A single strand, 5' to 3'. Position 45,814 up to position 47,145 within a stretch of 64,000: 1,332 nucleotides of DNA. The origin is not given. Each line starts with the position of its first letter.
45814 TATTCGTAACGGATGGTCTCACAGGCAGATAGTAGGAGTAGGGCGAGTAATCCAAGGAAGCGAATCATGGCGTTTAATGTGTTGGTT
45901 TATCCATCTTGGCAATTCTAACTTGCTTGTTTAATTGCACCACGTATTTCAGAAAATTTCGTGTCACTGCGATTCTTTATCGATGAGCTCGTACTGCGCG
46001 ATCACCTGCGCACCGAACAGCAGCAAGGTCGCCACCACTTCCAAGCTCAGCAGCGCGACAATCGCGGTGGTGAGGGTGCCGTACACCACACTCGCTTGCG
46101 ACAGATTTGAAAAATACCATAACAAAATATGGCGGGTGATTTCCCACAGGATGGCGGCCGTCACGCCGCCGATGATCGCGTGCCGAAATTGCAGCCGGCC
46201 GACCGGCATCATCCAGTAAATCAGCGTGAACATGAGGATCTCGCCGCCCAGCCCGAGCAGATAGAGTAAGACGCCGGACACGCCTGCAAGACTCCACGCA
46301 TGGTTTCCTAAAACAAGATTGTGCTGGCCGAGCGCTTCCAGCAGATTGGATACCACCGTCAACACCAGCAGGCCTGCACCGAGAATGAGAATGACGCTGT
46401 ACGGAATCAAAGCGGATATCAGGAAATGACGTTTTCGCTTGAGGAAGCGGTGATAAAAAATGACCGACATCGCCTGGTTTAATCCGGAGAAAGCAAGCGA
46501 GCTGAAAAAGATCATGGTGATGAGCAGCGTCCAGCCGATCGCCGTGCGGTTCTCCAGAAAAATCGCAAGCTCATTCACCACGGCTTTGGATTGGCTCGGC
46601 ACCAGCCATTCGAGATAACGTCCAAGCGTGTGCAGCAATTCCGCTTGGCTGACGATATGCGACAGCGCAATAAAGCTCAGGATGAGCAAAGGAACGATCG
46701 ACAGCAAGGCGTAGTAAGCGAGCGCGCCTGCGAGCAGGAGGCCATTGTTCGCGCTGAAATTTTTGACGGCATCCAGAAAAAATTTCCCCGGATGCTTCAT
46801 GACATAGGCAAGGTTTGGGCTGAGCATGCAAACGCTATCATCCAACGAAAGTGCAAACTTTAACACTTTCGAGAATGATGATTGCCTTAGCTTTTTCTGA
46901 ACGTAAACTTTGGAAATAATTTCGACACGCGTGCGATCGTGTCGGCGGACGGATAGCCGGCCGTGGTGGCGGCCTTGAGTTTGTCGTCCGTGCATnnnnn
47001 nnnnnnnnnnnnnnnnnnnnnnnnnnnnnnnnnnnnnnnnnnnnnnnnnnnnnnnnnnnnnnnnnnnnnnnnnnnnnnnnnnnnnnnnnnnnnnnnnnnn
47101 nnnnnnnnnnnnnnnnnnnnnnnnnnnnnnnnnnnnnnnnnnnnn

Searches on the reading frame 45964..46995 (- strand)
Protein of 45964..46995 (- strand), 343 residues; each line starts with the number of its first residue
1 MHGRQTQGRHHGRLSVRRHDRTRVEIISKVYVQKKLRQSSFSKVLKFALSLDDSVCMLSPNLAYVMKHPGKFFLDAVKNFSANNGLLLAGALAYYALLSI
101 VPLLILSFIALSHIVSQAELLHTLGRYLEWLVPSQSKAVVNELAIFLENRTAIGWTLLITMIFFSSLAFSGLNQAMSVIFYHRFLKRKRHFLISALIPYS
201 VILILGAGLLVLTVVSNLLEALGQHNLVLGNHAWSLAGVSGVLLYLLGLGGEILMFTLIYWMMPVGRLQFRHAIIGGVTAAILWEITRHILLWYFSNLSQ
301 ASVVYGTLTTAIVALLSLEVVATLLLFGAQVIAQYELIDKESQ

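Call 20: search_protein_families(library=pfam, proteins=[window:45964-46995:-], max_evalue=0.001)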
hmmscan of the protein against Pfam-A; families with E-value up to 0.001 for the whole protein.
window:45964-46995:- (343 aa): 1 family
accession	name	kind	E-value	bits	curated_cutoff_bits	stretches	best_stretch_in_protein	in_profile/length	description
PF03631.20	Virul_fac_BrkB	-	1e-34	120.8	33.7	1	83-336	3-256/259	Virulence factor BrkB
